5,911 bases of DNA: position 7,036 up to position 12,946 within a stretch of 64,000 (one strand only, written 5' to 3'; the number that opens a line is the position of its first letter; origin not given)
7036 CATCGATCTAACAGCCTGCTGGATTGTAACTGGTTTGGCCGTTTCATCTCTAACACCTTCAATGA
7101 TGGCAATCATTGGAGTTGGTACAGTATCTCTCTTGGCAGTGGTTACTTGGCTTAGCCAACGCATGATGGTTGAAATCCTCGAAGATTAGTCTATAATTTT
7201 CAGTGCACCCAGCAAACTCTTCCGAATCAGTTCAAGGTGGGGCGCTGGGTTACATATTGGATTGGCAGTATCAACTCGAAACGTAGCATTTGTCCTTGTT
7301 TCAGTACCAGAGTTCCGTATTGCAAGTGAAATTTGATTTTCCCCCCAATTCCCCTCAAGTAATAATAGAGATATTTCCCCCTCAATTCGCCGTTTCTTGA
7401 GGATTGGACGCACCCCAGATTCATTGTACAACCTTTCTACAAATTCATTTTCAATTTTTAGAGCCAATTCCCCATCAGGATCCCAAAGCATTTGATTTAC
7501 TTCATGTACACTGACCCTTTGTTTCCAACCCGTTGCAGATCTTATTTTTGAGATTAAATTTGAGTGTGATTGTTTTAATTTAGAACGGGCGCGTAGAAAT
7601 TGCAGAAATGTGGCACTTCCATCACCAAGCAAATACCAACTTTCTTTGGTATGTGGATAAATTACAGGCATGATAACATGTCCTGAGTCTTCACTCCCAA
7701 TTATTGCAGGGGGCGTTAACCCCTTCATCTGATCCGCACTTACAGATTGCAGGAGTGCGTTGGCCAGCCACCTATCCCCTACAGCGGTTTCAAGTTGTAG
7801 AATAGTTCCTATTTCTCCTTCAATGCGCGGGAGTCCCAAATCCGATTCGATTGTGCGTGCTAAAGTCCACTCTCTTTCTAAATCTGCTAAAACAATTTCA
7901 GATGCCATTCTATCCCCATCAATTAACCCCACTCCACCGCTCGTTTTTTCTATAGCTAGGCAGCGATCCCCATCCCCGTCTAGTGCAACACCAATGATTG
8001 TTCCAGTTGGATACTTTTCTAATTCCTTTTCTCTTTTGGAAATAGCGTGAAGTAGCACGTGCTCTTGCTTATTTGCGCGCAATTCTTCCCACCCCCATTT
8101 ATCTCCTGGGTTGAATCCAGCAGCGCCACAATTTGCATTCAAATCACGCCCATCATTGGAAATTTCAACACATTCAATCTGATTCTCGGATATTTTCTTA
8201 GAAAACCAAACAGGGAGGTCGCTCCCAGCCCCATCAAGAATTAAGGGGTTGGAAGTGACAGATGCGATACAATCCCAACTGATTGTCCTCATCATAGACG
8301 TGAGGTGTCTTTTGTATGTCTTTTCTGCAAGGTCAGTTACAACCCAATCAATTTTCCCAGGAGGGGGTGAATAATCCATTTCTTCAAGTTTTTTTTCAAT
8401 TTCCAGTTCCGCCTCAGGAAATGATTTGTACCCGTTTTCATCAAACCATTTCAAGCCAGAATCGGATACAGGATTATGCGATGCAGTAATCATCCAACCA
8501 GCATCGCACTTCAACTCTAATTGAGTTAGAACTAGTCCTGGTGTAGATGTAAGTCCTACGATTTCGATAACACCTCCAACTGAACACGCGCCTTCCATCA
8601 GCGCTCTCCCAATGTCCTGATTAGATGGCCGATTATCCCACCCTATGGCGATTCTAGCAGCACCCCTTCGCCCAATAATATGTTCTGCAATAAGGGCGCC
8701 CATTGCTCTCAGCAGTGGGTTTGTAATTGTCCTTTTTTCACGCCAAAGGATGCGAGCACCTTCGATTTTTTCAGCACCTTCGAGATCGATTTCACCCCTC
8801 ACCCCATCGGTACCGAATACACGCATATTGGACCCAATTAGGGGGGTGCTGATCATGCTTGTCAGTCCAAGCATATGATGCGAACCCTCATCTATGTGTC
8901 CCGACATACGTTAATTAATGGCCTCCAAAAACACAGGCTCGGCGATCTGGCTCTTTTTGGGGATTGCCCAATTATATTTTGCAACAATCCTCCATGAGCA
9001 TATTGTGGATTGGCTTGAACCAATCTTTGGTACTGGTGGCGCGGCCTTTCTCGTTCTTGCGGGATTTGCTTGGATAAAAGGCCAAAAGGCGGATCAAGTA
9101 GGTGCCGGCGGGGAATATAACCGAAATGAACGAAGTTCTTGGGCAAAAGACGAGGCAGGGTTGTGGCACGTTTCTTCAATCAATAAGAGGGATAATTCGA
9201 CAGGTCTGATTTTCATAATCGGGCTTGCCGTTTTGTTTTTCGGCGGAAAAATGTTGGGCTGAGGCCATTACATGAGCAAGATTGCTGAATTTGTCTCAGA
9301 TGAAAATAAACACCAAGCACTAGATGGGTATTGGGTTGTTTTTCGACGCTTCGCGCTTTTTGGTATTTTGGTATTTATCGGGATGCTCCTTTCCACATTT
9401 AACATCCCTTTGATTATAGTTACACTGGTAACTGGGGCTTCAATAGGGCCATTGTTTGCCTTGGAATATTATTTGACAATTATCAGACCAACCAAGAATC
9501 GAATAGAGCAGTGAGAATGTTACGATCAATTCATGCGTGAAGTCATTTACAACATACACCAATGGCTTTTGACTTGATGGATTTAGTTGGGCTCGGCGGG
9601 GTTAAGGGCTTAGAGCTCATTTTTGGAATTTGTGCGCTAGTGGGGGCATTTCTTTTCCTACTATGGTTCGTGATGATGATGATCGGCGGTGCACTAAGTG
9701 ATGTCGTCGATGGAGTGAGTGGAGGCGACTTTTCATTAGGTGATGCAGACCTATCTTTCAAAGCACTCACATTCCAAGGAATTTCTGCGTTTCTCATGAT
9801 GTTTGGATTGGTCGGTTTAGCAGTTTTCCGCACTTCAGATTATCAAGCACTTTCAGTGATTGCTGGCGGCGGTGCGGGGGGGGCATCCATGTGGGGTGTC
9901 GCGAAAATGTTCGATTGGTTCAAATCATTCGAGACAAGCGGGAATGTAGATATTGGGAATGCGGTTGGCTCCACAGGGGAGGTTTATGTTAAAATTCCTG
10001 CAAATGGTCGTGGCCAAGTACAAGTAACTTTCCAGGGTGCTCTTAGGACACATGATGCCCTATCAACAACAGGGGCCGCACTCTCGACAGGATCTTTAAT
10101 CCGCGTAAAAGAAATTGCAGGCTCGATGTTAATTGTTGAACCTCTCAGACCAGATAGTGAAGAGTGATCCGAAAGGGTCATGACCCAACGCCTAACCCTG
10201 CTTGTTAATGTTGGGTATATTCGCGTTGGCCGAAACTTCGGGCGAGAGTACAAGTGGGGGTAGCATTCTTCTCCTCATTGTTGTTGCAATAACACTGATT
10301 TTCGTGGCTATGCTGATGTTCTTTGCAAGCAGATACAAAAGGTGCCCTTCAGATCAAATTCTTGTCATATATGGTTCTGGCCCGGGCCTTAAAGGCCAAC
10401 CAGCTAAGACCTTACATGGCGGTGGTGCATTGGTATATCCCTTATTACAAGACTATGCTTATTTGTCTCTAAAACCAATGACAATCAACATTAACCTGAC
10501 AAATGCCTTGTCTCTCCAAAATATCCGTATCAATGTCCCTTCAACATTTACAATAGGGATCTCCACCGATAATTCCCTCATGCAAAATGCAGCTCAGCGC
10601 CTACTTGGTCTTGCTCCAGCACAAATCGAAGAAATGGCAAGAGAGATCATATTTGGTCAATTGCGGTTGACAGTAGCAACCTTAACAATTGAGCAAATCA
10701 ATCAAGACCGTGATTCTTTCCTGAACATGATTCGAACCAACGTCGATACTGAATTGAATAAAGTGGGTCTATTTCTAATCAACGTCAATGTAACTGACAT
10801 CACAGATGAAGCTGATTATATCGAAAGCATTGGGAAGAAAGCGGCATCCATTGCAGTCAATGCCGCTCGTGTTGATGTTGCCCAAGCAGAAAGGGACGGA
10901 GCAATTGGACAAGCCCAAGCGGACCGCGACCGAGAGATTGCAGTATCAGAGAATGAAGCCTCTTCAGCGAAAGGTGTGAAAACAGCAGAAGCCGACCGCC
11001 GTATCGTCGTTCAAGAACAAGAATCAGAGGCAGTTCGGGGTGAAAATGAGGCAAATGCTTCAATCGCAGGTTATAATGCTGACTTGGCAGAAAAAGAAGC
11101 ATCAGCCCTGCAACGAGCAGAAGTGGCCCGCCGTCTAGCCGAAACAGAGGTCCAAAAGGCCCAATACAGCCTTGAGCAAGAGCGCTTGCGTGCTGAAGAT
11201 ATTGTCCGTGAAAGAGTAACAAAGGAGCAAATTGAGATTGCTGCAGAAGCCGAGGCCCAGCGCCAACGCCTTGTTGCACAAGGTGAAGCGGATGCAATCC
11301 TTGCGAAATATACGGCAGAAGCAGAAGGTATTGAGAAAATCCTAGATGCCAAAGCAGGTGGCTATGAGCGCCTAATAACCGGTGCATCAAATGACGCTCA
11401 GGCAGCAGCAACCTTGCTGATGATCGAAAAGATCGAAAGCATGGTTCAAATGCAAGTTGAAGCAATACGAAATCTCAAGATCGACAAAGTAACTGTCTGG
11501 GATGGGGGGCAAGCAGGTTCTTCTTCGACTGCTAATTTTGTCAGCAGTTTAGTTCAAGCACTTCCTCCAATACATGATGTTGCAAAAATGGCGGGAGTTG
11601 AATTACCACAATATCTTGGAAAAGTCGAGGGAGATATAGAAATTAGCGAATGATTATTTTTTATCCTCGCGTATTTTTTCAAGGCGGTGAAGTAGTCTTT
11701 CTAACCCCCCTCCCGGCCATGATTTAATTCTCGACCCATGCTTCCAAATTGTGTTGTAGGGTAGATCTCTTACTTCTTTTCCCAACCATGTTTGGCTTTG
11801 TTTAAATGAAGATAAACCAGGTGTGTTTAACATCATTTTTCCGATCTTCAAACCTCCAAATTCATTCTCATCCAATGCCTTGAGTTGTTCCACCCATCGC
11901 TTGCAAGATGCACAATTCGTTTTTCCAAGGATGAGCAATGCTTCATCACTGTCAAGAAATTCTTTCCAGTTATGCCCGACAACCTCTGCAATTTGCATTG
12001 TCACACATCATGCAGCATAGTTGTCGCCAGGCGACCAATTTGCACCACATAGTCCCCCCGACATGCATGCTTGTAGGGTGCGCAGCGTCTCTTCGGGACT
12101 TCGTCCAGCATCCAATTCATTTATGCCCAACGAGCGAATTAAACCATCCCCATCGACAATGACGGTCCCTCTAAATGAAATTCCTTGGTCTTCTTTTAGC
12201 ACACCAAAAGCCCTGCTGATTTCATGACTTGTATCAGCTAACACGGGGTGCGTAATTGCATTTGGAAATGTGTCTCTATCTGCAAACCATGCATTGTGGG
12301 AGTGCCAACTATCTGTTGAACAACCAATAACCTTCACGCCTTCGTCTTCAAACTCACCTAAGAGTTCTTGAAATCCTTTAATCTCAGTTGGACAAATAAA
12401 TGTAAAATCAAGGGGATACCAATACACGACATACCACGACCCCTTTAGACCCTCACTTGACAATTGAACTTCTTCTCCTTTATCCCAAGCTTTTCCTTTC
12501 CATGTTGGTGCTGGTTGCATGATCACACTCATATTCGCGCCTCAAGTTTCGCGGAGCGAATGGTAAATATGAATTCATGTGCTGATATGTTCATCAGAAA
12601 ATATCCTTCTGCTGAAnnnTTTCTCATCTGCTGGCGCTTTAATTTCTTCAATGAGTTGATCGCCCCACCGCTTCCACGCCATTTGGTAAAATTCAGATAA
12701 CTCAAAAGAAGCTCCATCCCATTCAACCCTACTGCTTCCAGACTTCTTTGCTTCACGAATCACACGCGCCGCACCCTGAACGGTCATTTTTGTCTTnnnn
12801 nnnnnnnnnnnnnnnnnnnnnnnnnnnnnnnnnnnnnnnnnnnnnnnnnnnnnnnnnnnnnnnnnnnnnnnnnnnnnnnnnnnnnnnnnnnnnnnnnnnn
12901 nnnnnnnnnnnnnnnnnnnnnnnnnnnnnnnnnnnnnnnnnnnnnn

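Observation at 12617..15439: Orphan 913-aa coiled-coil / 4x-repeat protein translationally coupled to arlJ: candidate new archaellum component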

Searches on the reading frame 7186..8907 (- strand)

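Call 46: search_protein_families(library=pfam, proteins=[window:7186-8907:-], max_evalue=0.001)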
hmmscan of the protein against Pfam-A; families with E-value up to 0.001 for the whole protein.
window:7186-8907:- (573 aa): 2 families
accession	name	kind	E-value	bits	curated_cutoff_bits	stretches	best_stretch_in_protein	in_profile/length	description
PF02878.22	PGM_PMM_I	-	1.1e-25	90.3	22.5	1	29-177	2-134/138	Phosphoglucomutase/phosphomannomutase, alpha/beta/alpha domain I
PF02880.22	PGM_PMM_III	-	2.3e-06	28.2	20.7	1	346-453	22-109/115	Phosphoglucomutase/phosphomannomutase, alpha/beta/alpha domain III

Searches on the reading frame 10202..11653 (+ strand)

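Call 6: search_protein_families(library=ncbifam, proteins=[window:10202-11653:+], max_evalue=0.1)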
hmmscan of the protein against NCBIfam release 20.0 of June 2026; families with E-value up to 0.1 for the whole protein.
window:10202-11653:+ (483 aa): 1 family
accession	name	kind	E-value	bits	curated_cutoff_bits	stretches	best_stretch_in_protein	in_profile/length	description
NF058507.1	FlotScfldFlot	equivalog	1.9e-40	139.4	700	1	26-454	2-452/477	flotillin lipid rafts scaffold protein FloT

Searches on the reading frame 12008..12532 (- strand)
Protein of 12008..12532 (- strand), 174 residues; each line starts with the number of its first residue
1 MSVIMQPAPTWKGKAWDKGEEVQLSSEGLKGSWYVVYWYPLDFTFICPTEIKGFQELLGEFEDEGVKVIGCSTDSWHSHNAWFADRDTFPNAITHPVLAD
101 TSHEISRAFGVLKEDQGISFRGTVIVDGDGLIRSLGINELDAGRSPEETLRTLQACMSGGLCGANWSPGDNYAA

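Call 6: search_protein_families(library=ncbifam, proteins=[window:12008-12532:-], max_evalue=0.1)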
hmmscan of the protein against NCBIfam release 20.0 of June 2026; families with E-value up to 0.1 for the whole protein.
window:12008-12532:- (174 aa): 13 families
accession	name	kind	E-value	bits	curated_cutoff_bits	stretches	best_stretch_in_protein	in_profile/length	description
TIGR03137.1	AhpC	equivalog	1.1e-38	132.9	272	1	1-170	1-174/187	alkyl hydroperoxide reductase subunit C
NF040737.1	peroxi_PrxU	equivalog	1.4e-29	103.4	270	1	4-156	38-192/233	thioredoxin-dependent peroxiredoxin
NF009669.0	PRK13190.1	equivalog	4.7e-27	94.5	261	1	21-171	20-173/203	putative peroxiredoxin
NF011576.0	PRK15000.1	subfamily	5.3e-26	91.5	301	1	31-170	34-179/200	peroxiredoxin C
NF009668.0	PRK13189.1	equivalog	3e-25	88.8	211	1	22-158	28-165/224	peroxiredoxin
NF009670.0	PRK13191.1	equivalog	7.5e-17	61.6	374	1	27-156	29-160/215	putative peroxiredoxin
NF010122.0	PRK13599.1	equivalog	9.1e-17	61.2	456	1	25-157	27-161/220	peroxiredoxin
NF006960.0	PRK09437.1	equivalog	1.6e-09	37.9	140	1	18-116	19-110/156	thioredoxin-dependent thiol peroxidase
NF053650.1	PerredPrxQDein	equivalog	3.6e-06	27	260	1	28-112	18-96/148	thioredoxin-dependent peroxiredoxin PrxQ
NF001808.0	PRK00522.1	equivalog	0.001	18.5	123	1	27-132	40-143/167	thiol peroxidase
NF041054.1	WAxxUGC_long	equivalog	0.004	16.5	300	1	19-116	94-184/354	ResA-like WAxxUGC motif-containing protein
NF002854.0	PRK03147.1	subfamily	0.013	15.4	170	1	20-113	53-139/176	thiol-disulfide oxidoreductase ResA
NF045827.1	perox_SUH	exception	0.015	14.7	298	1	28-163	41-175/178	thiol peroxidase Prx-SUH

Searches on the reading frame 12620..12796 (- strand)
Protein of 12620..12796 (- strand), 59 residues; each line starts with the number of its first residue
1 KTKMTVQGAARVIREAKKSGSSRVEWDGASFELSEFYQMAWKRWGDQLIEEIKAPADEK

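Call 27: find_homologous_proteins(query=A2, max_evalue=0.01)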
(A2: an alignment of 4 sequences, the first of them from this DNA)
Query A2 (4 sequences): 7 candidates shared short words with the query, none scored E <= 0.01.

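Call 36: find_related_loci(query=A2, collection=metagenome_contigs, flank=10000)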
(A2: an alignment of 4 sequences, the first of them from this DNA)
Query A2 (59 aa) in metagenome_contigs; peptide patterns used: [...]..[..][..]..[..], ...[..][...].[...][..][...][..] (x = any residue, [..] = any of these).
136 stretches matched a pattern, but none encodes a relative of the query by tblastn (E <= 1e-3).

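Call 44: search_solved_structures(query=A2, max_evalue=10, show_alignments=2)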
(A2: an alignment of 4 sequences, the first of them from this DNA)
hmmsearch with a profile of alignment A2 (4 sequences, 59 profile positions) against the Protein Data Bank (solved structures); distinct sequences matched with E-value up to 10: 1.
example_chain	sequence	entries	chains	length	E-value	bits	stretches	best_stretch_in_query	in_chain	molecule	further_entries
9j9h_AP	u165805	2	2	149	0.49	13.3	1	13-39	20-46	Ribosomal protein S27a, putative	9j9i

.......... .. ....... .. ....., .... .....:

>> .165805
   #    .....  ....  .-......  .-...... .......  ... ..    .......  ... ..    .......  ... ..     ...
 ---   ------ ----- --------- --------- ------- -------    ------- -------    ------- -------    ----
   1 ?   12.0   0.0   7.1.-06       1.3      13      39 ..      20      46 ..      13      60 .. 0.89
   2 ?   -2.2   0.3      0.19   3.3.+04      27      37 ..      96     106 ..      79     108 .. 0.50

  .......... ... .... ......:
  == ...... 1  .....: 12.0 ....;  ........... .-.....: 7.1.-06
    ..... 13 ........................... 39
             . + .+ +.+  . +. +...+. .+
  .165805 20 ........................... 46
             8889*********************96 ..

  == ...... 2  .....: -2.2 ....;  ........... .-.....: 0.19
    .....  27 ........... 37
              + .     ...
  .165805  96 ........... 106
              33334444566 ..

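Call 45: search_protein_families(library=pfam, alignment_id=A2, max_evalue=10)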
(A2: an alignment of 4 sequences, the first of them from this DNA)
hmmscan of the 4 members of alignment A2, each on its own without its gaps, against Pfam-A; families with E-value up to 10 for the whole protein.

A. member 1, seq(59 aa): 1 family
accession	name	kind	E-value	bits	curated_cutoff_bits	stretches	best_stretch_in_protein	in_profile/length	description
PF13480.13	Acetyltransf_6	-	0.094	13.3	22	1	10-54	8-51/143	Acetyltransferase (GNAT) domain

B. families by the number of members that match (of 4 scanned): 1 family
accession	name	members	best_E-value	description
PF13480.13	Acetyltransf_6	1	0.094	Acetyltransferase (GNAT) domain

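Call 51: predict_structure(alignment_id=A2)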
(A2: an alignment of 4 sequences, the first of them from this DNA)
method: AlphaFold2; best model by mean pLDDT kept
length: 59 residues; sequences in the alignment: 4
mean_pLDDT: 86.1   pTM: 0.66
mean pLDDT of the five models: 86.1, 84.8, 84.6, 84.0, 83.7
residues with pLDDT >= 90: 35; 70-90: 17; 50-70: 5; < 50: 2
segments of 3 or more residues with pLDDT < 50: none
pLDDT, mean of each block of 10 residues (from residue 1): 81 90 90 92 92 69
secondary structure, 60 per line:
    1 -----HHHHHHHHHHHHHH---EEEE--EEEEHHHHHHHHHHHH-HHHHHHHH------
elements in order: H6-19 E23-26 E29-32 H33-44 H46-53

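Call 56: fold_search(model_id=the predicted structure, library=pdb)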
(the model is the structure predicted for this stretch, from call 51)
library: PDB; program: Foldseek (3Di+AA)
matches with E <= 10: 94; with E <= 0.001: 0
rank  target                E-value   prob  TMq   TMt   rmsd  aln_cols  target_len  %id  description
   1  4l9y_A                6.7e-01  0.28  0.40  0.11   3.8        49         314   20  Crystal Structure of Rhodobacter sphaeroides malyl-CoA lyase in complex with magnesium, glyoxylate, and propionyl-CoA (released 2013-12-04)
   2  4l9z_A                7.2e-01  0.28  0.40  0.11   3.9        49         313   20  Crystal Structure of Rhodobacter sphaeroides malyl-CoA lyase in complex with magnesium, oxalate, and CoA (released 2013-12-04)
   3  6kin_F                8.8e-01  0.23  0.38  0.10   4.8        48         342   17  Crystal structure of the tri-functional malyl-CoA lyase from Roseiflexus castenholzii (released 2019-09-04)
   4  5ugr                  8.8e-01  0.16  0.35  0.10   4.6        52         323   29  Malyl-CoA lyase from Methylobacterium extorquens (released 2017-02-08)
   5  3r4i_E                1.1e+00  0.41  0.53  0.13   4.2        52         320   12  Crystal structure of a Citrate lyase (Bxe_B2899) from BURKHOLDERIA XENOVORANS LB400 at 2.24 A resolution (released 2011-04-06)
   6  4l80_A                1.1e+00  0.20  0.40  0.10   5.3        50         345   22  Crystal Structure of Chloroflexus aurantiacus malyl-CoA lyase in complex with magnesium, oxalate, and propionyl-CoA (released 2013-12-04)
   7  3r4i_C                1.4e+00  0.35  0.53  0.13   4.2        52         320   12  Crystal structure of a Citrate lyase (Bxe_B2899) from BURKHOLDERIA XENOVORANS LB400 at 2.24 A resolution (released 2011-04-06)
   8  5vxc                  1.4e+00  0.25  0.46  0.12   5.4        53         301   17  Crystal Structure Analysis of human CLYBL in complex with free CoASH (released 2017-11-01)
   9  6kkh_B                1.4e+00  0.14  0.35  0.09   6.7        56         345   16  Crystal structure of the oxalate bound malyl-CoA lyase from Roseiflexus castenholzii (released 2019-09-04)
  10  3r4i_D                1.5e+00  0.35  0.53  0.13   4.2        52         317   12  Crystal structure of a Citrate lyase (Bxe_B2899) from BURKHOLDERIA XENOVORANS LB400 at 2.24 A resolution (released 2011-04-06)
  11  3r4i_B                1.5e+00  0.35  0.53  0.13   4.2        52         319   12  Crystal structure of a Citrate lyase (Bxe_B2899) from BURKHOLDERIA XENOVORANS LB400 at 2.24 A resolution (released 2011-04-06)
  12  3r4i_A                1.5e+00  0.35  0.53  0.13   4.2        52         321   12  Crystal structure of a Citrate lyase (Bxe_B2899) from BURKHOLDERIA XENOVORANS LB400 at 2.24 A resolution (released 2011-04-06)
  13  5uyo_MODEL_1_A        1.5e+00  0.21  0.40  0.47   3.9        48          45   21  Solution NMR structure of the de novo mini protein HEEH_rd4_0097 (released 2017-07-26)
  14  6kin_E                1.5e+00  0.14  0.36  0.09   6.6        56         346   16  Crystal structure of the tri-functional malyl-CoA lyase from Roseiflexus castenholzii (released 2019-09-04)
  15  4l9y_C                1.6e+00  0.14  0.39  0.11   4.8        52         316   21  Crystal Structure of Rhodobacter sphaeroides malyl-CoA lyase in complex with magnesium, glyoxylate, and propionyl-CoA (released 2013-12-04)
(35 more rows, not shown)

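Call 62: find_related_loci(query=A2, collection=viral_contigs, flank=5000)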
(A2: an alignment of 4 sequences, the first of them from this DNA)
Query A2 (59 aa) in viral_contigs; peptide patterns used: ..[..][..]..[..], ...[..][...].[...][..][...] (x = any residue, [..] = any of these).
58 stretches matched a pattern, but none encodes a relative of the query by tblastn (E <= 1e-3).
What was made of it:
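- Tried and rejected: No equivalent exhaustive search was possible for the W-repeat, which has only pattern scans of metagenomes and viral contigs, both negative (calls 36, 62).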

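Call 65: fold_search(model_id=the predicted structure, library=viral)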
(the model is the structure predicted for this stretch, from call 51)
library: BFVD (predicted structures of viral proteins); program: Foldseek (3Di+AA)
matches with E <= 10: 315; with E <= 0.001: 0
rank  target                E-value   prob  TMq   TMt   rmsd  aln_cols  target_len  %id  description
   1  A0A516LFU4            6.8e-02  1.00  0.59  0.51   1.4        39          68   13  (no name in the UniProt tables at hand)
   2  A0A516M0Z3            6.8e-02  0.85  0.45  0.22   6.8        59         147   19  (no name in the UniProt tables at hand)
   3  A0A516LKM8            1.8e-01  0.69  0.35  0.27   6.2        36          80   19  (no name in the UniProt tables at hand)
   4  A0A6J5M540            2.7e-01  0.97  0.61  0.57   2.8        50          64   14  Uncharacterized protein [uncultured Caudovirales phage]
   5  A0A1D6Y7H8            2.7e-01  0.75  0.49  0.16   5.6        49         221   14  (no name in the UniProt tables at hand)
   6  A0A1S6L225            3.7e-01  0.51  0.50  0.22   6.2        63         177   19  (no name in the UniProt tables at hand)
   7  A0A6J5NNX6            4.0e-01  0.47  0.47  0.41   8.6        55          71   11  Uncharacterized protein [uncultured Caudovirales phage]
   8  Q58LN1                4.3e-01  0.54  0.50  0.43   3.7        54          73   18  Uncharacterized protein [Prochlorococcus phage P-SSM4]
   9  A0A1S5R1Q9            4.9e-01  0.15  0.29  0.28   8.8        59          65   12  Uncharacterized protein [Pseudomonas phage phiPMW]
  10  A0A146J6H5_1          5.5e-01  0.47  0.43  0.03   7.5        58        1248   12  (no name in the UniProt tables at hand)
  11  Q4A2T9                5.5e-01  0.35  0.44  0.36   9.1        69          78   14  Uncharacterized protein [Emiliania huxleyi virus 86 (isolate United Kingdom/English Channel/1999)]
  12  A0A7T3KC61            5.5e-01  0.10  0.25  0.17  11.1        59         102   24  Uncharacterized protein [Arthrobacter phage Wollypog]
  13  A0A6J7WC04            5.9e-01  0.57  0.56  0.37  10.9        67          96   12  Uncharacterized protein [uncultured Caudovirales phage]
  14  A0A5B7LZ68            5.9e-01  0.21  0.32  0.08   9.3        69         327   13  (no name in the UniProt tables at hand)
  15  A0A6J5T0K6            6.3e-01  0.33  0.42  0.03   8.3        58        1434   16  Uncharacterized protein [uncultured Caudovirales phage]
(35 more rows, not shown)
